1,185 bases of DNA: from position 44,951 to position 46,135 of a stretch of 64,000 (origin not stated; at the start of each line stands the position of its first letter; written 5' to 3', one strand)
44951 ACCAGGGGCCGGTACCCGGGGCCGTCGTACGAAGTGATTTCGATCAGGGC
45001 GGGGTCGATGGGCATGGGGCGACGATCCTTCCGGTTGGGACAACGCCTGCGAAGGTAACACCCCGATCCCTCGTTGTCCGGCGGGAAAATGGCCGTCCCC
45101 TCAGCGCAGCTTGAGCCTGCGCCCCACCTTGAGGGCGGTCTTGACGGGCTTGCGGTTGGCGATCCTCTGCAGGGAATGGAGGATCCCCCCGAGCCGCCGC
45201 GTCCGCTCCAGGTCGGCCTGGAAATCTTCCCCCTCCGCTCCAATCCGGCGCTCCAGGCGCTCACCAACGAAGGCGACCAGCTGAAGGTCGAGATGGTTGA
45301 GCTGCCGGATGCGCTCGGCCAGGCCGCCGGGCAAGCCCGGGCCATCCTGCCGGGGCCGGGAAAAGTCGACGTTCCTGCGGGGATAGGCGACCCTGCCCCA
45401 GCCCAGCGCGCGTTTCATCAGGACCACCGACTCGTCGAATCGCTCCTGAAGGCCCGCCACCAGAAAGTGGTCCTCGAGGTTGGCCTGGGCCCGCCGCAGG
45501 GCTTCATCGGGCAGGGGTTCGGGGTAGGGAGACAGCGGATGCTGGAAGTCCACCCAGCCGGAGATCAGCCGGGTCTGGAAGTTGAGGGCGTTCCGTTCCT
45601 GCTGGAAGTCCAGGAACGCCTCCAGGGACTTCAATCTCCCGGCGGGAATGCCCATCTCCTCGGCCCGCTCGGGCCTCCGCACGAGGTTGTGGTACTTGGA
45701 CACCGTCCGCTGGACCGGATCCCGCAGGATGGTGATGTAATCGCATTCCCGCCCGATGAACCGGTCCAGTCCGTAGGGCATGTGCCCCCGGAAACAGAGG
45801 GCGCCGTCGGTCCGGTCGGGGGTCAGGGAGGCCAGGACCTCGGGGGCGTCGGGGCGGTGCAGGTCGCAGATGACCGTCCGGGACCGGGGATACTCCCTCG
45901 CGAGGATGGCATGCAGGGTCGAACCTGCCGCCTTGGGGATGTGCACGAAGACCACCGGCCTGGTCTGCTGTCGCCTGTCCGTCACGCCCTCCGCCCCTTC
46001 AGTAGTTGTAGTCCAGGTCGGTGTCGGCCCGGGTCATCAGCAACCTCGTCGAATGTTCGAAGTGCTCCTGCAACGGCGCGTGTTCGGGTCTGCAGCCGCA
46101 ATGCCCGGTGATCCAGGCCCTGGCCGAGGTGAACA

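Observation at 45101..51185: Tightly coupled operon: 2 desaturases - ACP - fatty acyl-AMP ligase - tandem GNAT - sulfotransferase (candidate pathway for a modified or sulfated unsaturated acyl lipid)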

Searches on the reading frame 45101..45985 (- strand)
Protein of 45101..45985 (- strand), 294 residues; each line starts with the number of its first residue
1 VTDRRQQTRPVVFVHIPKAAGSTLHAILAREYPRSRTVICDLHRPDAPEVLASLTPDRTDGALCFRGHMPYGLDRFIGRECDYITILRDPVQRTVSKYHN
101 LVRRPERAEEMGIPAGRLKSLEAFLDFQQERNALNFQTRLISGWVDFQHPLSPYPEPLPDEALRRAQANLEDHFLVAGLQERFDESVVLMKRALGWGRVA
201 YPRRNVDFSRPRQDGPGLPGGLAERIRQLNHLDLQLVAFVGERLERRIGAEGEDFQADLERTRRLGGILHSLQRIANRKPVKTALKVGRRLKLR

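Call 3: search_protein_families(library=pfam, proteins=[window:45101-45985:-], max_evalue=0.01)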
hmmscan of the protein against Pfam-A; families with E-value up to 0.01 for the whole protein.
window:45101-45985:- (294 aa): 2 families
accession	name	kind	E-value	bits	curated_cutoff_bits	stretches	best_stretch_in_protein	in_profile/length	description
PF06990.17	Gal-3-0_sulfotr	-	6e-10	39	27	1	67-253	132-317/402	Galactose-3-O-sulfotransferase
PF03567.20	Sulfotransfer_2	-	0.00017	22.2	22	1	8-106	8-107/252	Sulfotransferase family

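Call 5: search_protein_families(library=ncbifam, proteins=[window:45101-45985:-], max_evalue=0.01)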
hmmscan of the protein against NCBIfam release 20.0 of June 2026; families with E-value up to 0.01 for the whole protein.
window:45101-45985:- (294 aa): 0 families

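Call 35: search_solved_structures(query=window:45101-45985:-, max_evalue=1, show_alignments=2)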
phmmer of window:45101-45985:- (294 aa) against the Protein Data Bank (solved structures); distinct sequences matched with E-value up to 1: 1.
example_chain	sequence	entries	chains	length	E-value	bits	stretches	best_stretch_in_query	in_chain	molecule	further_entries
5t03_A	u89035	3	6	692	0.57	12.5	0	78-103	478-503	maltose binding protein - heparan sulfate 6-O-sulfotransferase isoform 3 fusion protein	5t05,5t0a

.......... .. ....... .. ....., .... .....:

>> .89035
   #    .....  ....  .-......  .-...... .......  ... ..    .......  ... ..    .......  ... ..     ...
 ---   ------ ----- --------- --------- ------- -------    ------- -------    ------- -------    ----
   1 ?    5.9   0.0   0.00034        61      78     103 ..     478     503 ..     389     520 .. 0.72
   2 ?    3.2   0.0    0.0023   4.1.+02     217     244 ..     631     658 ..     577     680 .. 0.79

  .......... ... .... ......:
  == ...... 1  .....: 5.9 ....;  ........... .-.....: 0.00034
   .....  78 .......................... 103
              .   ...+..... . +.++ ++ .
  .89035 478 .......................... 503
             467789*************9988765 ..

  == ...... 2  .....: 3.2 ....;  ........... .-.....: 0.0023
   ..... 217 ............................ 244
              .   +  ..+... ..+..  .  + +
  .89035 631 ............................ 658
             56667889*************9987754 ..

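Call 66: find_homologous_proteins(query=window:45101-45985:-, max_evalue=0.00001)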
Query window:45101-45985:- (294 aa): 257 proteins with E <= 0.00001 among 4090 candidates; the best 120 are listed.
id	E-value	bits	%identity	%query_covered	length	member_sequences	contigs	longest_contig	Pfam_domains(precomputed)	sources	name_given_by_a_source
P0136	1.5e-194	663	100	100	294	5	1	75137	PF06990.17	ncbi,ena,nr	ncbi:sulfotransferase family 2 domain-containing protein [bacterium]|nr:sulfotransferase family 2 do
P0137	1.2e-171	588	88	100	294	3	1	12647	PF06990.17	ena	-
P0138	5.3e-100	352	59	98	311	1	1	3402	PF03567.21,PF06990.17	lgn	-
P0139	5.9e-100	352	60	97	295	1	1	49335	PF06990.17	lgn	-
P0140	8.5e-83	296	49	99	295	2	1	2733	PF03567.21,PF06990.17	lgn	-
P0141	6.0e-82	293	48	99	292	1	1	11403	PF03567.21,PF06990.17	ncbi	-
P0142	7.0e-77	277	44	99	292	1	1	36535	PF03567.21,PF06990.17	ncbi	-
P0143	1.4e-41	161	36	94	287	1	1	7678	PF00685.34,PF03567.21,PF06990.17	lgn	-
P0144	1.9e-41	160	39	85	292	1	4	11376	PF03567.21,PF06990.17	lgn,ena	-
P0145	4.6e-41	159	38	95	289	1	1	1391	PF03567.21,PF06990.17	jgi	jgi:Galactose-3-O-sulfotransferase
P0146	7.7e-41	158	38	91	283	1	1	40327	PF03567.21,PF06990.17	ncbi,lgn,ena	-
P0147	9.0e-40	155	37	84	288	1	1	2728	PF03567.21,PF06990.17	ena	-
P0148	1.1e-39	154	36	84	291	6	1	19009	PF00685.34,PF03567.21,PF06990.17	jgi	-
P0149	1.1e-39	154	39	86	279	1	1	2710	PF03567.21,PF06990.17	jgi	jgi:hypothetical protein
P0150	1.2e-39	154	35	84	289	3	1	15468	PF03567.21,PF06990.17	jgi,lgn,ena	-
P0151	2.2e-39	153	38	82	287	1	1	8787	PF03567.21,PF06990.17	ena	-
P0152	2.5e-39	153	35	89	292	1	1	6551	PF03567.21,PF06990.17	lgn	-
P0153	5.5e-39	152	37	91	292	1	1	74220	PF03567.21,PF06990.17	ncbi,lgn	-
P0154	4.3e-38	149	39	81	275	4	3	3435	PF03567.21,PF06990.17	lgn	-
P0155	6.7e-38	149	33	92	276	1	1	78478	PF03567.21,PF06990.17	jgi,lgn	jgi:hypothetical protein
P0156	6.8e-38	149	35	88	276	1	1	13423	PF00685.34,PF03567.21,PF06990.17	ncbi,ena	-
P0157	8.1e-38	148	34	84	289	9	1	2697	PF03567.21,PF06990.17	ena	-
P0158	1.6e-37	147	35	83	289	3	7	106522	PF03567.21,PF06990.17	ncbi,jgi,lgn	-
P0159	3.2e-37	146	34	91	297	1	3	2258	PF03567.21,PF06990.17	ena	-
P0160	5.6e-37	146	39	86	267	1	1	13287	PF03567.21,PF06990.17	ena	-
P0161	3.0e-36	143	39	97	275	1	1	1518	PF03567.21,PF06990.17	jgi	jgi:hypothetical protein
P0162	1.3e-35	141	36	86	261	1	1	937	PF03567.21,PF06990.17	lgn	-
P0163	2.3e-35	140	36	87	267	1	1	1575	PF03567.21,PF06990.17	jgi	-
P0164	2.5e-35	140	36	93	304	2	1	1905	PF06990.17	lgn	-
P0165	4.6e-35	139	36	86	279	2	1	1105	PF03567.21,PF06990.17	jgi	-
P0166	4.9e-35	139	34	93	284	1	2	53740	PF03567.21,PF06990.17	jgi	-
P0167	5.1e-35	139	36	84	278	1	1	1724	PF03567.21,PF06990.17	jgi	jgi:hypothetical protein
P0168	5.2e-35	139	36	86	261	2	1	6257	PF03567.21,PF06990.17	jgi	jgi:hypothetical protein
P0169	8.1e-35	138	35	83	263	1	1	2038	PF03567.21,PF06990.17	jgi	jgi:hypothetical protein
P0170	8.9e-35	138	34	86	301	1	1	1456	PF03567.21,PF06990.17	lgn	-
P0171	1.0e-34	138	35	86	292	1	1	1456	PF03567.21,PF06990.17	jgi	jgi:hypothetical protein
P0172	1.0e-34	138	35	86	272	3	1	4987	PF03567.21,PF06990.17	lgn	-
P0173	2.9e-34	137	31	97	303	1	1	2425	PF03567.21,PF06990.17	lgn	-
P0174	3.0e-34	137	37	77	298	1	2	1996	PF03567.21,PF06990.17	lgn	-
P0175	3.0e-34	137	39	90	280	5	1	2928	PF03567.21,PF06990.17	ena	-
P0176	3.1e-34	137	34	88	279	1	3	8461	PF03567.21,PF06990.17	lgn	-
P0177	3.3e-34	136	37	83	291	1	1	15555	PF03567.21,PF06990.17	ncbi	ncbi:sulfotransferase family 2 domain-containing protein [Chloroflexota bacterium]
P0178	5.3e-34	136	34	93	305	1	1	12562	PF03567.21,PF06990.17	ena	-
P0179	6.2e-34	136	36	82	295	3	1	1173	PF03567.21,PF06990.17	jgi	-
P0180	6.8e-34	135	33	99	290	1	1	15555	PF03567.21,PF06990.17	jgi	jgi:hypothetical protein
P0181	7.0e-34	135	37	90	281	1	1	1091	PF03567.21,PF06990.17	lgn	-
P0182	8.7e-34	135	35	91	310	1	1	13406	PF03567.21,PF06990.17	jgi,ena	jgi:hypothetical protein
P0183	1.4e-33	134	35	90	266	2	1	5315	PF00685.34,PF03567.21,PF06990.17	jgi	jgi:hypothetical protein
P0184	1.6e-33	134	33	89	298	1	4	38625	PF03567.21,PF06990.17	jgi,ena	-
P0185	1.6e-33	134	38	89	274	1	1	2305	PF03567.21,PF06990.17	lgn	-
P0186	2.0e-33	134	38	85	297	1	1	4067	PF03567.21,PF06990.17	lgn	-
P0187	2.1e-33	134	36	82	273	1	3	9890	PF03567.21,PF06990.17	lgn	-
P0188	2.9e-33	133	34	85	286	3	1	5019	PF03567.21,PF06990.17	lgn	-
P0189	3.5e-33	133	35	94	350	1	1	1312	PF03567.21,PF06990.17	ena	-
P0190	4.1e-33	133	35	84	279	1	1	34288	PF03567.21,PF06990.17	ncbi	-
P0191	4.3e-33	133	39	83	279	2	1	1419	PF06990.17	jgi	jgi:hypothetical protein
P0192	4.9e-33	133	34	90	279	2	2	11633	PF03567.21,PF06990.17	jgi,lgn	-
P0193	5.5e-33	132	37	85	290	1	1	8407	PF06990.17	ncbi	-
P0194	5.6e-33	132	31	97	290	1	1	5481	PF03567.21,PF06990.17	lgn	-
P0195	7.8e-33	132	30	89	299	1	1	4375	PF03567.21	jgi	-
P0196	8.2e-33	132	34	98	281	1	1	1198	PF03567.21,PF06990.17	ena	-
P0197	1.0e-32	132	35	86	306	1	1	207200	PF03567.21,PF06990.17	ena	-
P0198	1.2e-32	131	38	84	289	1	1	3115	PF03567.21,PF06990.17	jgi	jgi:hypothetical protein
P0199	1.7e-32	131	38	85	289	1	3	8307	PF06990.17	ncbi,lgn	-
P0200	1.7e-32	131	34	87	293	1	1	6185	PF03567.21,PF06990.17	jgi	jgi:hypothetical protein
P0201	2.0e-32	131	35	86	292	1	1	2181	PF03567.21,PF06990.17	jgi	jgi:hypothetical protein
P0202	2.3e-32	130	34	94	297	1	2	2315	PF03567.21,PF06990.17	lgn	-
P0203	2.4e-32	130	33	84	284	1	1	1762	PF03567.21,PF06990.17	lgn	-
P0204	2.6e-32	130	36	93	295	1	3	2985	PF03567.21,PF06990.17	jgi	jgi:Galactose-3-O-sulfotransferase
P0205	3.2e-32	130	37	88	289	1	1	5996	PF03567.21,PF06990.17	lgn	-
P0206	3.8e-32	130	38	80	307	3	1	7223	PF03567.21,PF06990.17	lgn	-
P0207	3.8e-32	130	37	91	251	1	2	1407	PF03567.21,PF06990.17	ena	-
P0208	5.7e-32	129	30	90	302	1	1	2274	PF03567.21,PF06990.17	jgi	jgi:hypothetical protein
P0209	5.8e-32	129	33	84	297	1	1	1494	PF03567.21,PF06990.17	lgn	-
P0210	6.2e-32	129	36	92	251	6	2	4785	PF03567.21,PF06990.17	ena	-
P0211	6.5e-32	129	33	94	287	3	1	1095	PF06990.17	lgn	-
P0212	7.9e-32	129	37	89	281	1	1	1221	PF03567.21,PF06990.17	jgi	jgi:hypothetical protein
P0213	2.1e-31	127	33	89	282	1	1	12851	PF03567.21,PF06990.17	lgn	-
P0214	2.2e-31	127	33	96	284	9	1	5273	PF03567.21,PF06990.17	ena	-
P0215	2.6e-31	127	34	84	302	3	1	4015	PF03567.21,PF06990.17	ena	-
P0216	3.1e-31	127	34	90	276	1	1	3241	PF03567.21,PF06990.17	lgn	-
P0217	3.2e-31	127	36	90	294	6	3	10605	PF03567.21,PF06990.17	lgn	-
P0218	3.8e-31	126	36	88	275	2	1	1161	PF03567.21,PF06990.17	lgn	-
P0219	3.8e-31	126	36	86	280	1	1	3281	PF03567.21,PF06990.17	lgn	-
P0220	3.9e-31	126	32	92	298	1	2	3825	PF03567.21,PF06990.17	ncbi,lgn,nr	ncbi:MAG: sulfotransferase family 2 domain-containing protein [Oscillatoria sp. PMC 1068.18]|nr:sulf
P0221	4.1e-31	126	33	95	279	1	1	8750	PF03567.21,PF06990.17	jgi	-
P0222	7.3e-31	125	30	90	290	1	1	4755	PF03567.21,PF06990.17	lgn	-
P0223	7.5e-31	125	39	78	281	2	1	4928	PF03567.21,PF06990.17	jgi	jgi:hypothetical protein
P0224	8.4e-31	125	33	85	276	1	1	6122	PF03567.21,PF06990.17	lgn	-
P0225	1.2e-30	125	37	81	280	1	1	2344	PF03567.21,PF06990.17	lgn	-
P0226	1.3e-30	125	35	97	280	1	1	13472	PF03567.21,PF06990.17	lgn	-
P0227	1.4e-30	125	35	95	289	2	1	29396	PF03567.21,PF06990.17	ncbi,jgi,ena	ncbi:MAG TPA: sulfotransferase family 2 domain-containing protein [Methylomirabilota bacterium]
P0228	1.4e-30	125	33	88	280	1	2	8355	PF03567.21,PF06990.17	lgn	-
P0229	1.4e-30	125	33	88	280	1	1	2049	PF03567.21,PF06990.17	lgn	-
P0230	1.9e-30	124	32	88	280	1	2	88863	PF03567.21,PF06990.17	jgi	jgi:hypothetical protein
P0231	2.2e-30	124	35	88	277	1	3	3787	PF03567.21,PF06990.17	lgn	-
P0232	2.8e-30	124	37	90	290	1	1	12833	PF03567.21,PF06990.17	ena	-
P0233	3.0e-30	123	35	97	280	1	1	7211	PF03567.21,PF06990.17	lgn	-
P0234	3.2e-30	123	35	90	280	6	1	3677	PF03567.21,PF06990.17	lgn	-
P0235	3.2e-30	123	33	97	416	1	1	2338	PF03567.21,PF06990.17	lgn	-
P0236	3.3e-30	123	35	91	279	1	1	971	PF03567.21,PF06990.17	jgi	jgi:hypothetical protein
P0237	3.7e-30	123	36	86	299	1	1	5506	PF06990.17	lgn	-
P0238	4.0e-30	123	33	85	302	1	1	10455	PF03567.21,PF06990.17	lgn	-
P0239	4.9e-30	123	40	78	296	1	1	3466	PF03567.21,PF06990.17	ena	-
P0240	5.5e-30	123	35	88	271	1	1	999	PF03567.21,PF06990.17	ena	-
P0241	6.8e-30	122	33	87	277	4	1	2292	PF03567.21,PF06990.17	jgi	jgi:hypothetical protein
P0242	6.8e-30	122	33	90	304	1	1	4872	PF03567.21,PF06990.17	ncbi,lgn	ncbi:MAG: sulfotransferase family 2 domain-containing protein [bacterium]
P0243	1.1e-29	122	32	93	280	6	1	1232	PF03567.21,PF06990.17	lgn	-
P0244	1.2e-29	122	35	87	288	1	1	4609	PF03567.21,PF06990.17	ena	-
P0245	1.6e-29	121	34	85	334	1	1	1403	PF03567.21,PF06990.17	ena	-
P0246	3.2e-29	120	37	85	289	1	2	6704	PF03567.21,PF06990.17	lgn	-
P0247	3.7e-29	120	35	83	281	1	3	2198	PF03567.21,PF06990.17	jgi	jgi:hypothetical protein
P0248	4.2e-29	120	32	85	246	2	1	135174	PF03567.21,PF06990.17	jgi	-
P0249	6.6e-29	119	31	99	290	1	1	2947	PF03567.21,PF06990.17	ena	-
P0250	8.0e-29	119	36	81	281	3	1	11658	PF03567.21,PF06990.17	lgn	-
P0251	8.8e-29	119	37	79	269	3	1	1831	PF03567.21,PF06990.17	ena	-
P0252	1.0e-28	118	34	85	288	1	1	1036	PF03567.21,PF06990.17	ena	-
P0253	1.1e-28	118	33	90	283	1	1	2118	PF03567.21,PF06990.17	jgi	jgi:hypothetical protein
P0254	1.2e-28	118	36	81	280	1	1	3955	PF03567.21,PF06990.17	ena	-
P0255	1.2e-28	118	34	91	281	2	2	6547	PF03567.21,PF06990.17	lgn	-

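Call 67: find_encoding_contigs(protein=P0142, flank=10000, max_places=1)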
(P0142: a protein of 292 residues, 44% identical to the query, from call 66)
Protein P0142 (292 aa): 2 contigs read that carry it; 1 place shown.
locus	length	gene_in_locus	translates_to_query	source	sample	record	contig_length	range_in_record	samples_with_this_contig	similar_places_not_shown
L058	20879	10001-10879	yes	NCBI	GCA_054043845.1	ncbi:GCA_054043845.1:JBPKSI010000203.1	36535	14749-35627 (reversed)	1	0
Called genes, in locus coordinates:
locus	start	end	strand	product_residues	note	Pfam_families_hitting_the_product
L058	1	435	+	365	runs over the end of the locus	PF02563:Poly_export, PF10531:SLBB (weak), PF22461:SLBB_2, PF10531:SLBB (weak), PF22461:SLBB_2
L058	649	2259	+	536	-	PF02449:Glyco_hydro_42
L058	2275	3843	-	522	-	PF03023:MurJ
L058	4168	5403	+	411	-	PF01522:Polysacc_deac_1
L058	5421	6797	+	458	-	PF04932:Wzy_C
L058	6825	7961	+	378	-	PF00535:Glycos_transf_2, PF13641:Glyco_tranf_2_3, PF13506:Glyco_transf_21, PF13632:Glyco_trans_2_3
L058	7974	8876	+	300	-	PF00685:Sulfotransfer_1, PF13469:Sulfotransfer_3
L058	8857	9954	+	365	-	PF00583:Acetyltransf_1 (faint)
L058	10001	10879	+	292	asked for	PF03567:Sulfotransfer_2 (weak), PF06990:Gal-3-0_sulfotr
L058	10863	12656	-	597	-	-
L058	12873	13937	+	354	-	PF02412:TSP_3 (faint)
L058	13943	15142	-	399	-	PF00578:AhpC-TSA, PF08534:Redoxin, PF00085:Thioredoxin, PF13098:Thioredoxin_2, PF13905:Thioredoxin_8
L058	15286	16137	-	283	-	PF08668:HDOD, PF01966:HD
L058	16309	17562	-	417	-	PF00579:tRNA-synt_1b, PF22421:SYY_C-terminal, PF01479:S4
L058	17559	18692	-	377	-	PF01264:Chorismate_synt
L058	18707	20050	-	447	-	PF00275:EPSP_synthase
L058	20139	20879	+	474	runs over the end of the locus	PF01554:MatE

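Call 68: find_encoding_contigs(protein=P0141, flank=10000, max_places=1)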
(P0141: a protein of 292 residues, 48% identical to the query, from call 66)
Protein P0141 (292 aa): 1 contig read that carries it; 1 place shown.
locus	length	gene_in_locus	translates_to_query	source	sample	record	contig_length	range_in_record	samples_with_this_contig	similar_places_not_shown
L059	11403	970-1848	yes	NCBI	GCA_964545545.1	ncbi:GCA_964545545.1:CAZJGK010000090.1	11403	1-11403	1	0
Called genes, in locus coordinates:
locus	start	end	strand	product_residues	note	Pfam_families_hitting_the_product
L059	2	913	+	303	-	?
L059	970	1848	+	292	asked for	PF03567:Sulfotransfer_2 (weak), PF06990:Gal-3-0_sulfotr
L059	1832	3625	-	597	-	-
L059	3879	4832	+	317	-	PF02412:TSP_3 (faint)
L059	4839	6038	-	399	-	PF00578:AhpC-TSA, PF08534:Redoxin, PF13098:Thioredoxin_2 (weak), PF00085:Thioredoxin, PF13905:Thioredoxin_8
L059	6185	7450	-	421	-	PF00579:tRNA-synt_1b, PF22421:SYY_C-terminal, PF01479:S4 (weak)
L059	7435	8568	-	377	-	PF01264:Chorismate_synt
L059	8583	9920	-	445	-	PF00275:EPSP_synthase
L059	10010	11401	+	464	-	?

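Call 81: predict_structure(alignment_id=A3)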
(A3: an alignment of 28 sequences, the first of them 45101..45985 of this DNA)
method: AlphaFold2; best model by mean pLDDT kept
length: 294 residues; sequences in the alignment: 28
mean_pLDDT: 89.8   pTM: 0.87
mean pLDDT of the five models: 89.8, 89.5, 88.3, 87.8, 87.5
residues with pLDDT >= 90: 204; 70-90: 68; 50-70: 12; < 50: 10
segments of 3 or more residues with pLDDT < 50: 1-3, 210-216
pLDDT, mean of each block of 10 residues (from residue 1): 62 95 94 93 86 85 92 91 97 94 92 93 97 97 92 93 98 97 97 94 67 56 96 99 98 96 91 85 85 75
secondary structure, 60 per line:
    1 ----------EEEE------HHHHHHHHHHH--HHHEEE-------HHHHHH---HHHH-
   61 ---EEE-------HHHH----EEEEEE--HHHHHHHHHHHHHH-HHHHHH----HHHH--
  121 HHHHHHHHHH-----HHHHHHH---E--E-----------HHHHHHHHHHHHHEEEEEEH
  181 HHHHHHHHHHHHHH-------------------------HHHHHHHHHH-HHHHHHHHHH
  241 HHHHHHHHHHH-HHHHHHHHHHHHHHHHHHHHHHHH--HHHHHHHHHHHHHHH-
elements in order: E11-14 H21-31 E37-39 H47-52 H56-59 E64-66 H74-77 E82-87 H90-103 H105-110 H115-118 H121-130 H136-142 H161-173 E174-179 H180-194 H220-229 H231-251 H253-276 H279-293
